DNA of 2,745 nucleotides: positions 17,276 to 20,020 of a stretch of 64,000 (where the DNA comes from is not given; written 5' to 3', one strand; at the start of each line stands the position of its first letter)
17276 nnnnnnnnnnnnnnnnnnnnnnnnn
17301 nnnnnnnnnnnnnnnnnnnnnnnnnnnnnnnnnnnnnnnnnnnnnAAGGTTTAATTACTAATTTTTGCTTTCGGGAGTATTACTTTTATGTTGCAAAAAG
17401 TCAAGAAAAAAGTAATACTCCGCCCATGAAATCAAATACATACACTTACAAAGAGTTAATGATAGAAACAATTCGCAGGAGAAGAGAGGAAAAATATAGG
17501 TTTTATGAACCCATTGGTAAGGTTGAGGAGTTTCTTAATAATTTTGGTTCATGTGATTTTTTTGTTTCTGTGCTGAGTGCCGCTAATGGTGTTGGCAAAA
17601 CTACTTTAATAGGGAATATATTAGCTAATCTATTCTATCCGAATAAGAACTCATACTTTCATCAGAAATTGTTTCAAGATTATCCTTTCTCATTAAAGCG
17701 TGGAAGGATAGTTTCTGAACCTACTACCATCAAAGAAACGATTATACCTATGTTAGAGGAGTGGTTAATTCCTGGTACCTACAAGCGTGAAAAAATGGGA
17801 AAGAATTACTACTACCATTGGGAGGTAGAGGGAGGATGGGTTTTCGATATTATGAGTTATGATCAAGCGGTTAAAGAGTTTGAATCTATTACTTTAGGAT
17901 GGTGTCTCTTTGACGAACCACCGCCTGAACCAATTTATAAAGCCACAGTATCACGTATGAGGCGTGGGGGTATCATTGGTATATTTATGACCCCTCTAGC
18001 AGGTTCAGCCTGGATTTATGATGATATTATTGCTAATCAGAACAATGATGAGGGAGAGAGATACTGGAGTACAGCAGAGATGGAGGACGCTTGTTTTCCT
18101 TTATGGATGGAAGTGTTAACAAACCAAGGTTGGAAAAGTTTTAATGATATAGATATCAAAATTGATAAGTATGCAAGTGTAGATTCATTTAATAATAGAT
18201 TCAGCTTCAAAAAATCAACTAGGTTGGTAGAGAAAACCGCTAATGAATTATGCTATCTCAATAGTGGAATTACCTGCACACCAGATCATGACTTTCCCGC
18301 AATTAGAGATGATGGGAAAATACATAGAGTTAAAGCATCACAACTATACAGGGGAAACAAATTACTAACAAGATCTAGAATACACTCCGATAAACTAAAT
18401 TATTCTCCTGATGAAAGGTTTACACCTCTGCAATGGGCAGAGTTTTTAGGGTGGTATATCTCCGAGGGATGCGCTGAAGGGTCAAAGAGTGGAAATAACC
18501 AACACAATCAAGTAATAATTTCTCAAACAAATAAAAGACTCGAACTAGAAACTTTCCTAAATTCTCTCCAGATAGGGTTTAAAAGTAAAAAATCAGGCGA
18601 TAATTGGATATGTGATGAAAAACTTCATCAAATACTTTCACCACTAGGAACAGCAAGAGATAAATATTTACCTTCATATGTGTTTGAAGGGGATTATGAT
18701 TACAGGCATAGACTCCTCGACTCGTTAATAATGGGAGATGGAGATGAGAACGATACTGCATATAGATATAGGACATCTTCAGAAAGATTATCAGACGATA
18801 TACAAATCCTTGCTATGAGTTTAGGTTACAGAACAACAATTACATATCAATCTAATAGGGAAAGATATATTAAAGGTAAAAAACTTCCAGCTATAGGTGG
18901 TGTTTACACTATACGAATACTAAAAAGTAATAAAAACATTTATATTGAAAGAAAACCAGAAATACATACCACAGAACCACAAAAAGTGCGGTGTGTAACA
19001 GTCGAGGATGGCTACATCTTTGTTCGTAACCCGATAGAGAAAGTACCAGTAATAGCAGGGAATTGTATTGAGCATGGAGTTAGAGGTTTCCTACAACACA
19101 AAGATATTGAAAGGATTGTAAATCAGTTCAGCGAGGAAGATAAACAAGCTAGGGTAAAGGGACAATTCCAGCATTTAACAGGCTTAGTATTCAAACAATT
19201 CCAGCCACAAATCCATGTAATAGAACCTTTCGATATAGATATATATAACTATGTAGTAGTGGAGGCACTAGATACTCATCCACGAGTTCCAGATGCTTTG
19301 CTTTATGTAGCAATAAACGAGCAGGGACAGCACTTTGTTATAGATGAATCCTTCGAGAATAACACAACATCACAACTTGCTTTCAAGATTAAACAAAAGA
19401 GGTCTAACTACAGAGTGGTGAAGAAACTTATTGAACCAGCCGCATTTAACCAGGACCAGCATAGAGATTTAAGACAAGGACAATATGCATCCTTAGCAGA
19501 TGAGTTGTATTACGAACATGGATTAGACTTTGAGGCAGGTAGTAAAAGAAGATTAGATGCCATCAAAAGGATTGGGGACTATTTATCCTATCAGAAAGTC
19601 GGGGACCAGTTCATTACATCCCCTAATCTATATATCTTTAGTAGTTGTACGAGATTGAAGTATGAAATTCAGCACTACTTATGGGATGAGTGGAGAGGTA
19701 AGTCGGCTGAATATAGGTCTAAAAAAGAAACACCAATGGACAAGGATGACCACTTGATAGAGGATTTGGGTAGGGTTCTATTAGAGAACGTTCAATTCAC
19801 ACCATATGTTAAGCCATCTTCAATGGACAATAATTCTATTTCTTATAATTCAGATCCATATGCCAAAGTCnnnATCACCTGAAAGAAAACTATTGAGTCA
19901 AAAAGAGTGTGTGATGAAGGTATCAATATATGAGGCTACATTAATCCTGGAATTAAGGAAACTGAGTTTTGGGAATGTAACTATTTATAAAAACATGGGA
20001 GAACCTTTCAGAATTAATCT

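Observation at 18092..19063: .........-type intein inside the large terminase gene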

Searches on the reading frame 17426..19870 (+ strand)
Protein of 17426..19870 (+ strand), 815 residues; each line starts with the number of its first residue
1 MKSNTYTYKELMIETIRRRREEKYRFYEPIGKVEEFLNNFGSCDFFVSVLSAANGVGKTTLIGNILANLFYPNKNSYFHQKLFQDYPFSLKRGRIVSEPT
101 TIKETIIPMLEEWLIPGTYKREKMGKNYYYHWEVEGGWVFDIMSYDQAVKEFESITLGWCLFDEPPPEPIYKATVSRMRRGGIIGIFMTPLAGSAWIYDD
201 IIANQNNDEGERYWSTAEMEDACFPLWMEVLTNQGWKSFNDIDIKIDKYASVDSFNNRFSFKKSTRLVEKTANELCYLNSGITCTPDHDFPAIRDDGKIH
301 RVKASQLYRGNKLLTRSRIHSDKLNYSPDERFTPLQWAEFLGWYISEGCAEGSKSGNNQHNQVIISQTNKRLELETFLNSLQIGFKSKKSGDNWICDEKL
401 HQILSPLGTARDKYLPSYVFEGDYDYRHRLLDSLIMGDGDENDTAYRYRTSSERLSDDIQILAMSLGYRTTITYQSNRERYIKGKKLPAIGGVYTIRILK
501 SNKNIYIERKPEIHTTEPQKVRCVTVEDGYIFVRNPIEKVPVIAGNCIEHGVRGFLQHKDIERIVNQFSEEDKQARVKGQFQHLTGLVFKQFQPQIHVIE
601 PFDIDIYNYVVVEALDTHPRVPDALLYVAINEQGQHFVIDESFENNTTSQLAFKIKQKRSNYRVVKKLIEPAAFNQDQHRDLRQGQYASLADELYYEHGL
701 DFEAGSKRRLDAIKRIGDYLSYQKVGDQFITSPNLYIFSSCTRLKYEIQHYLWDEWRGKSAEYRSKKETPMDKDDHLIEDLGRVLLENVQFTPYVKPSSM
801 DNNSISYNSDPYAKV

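Call 4: search_protein_families(library=pfam, proteins=[window:17426-19870:+], max_evalue=1)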
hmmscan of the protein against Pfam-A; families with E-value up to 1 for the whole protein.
window:17426-19870:+ (815 aa): 3 families
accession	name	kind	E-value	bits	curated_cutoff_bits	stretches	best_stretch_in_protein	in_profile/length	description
PF14890.11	Intein_splicing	-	0.00031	21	35.8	1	278-535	57-149/155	Intein splicing domain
PF14528.11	LAGLIDADG_3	-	0.00061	20.4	22.5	1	431-481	7-64/82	LAGLIDADG-like domain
PF03237.21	Terminase_6N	-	0.015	15.4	22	1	120-220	62-168/215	Terminase large subunit, T4likevirus-type, N-terminal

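Call 5: search_protein_families(library=ncbifam, proteins=[window:17426-19870:+], max_evalue=1)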
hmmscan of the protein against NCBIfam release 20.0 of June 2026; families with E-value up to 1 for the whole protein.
window:17426-19870:+ (815 aa): 0 families
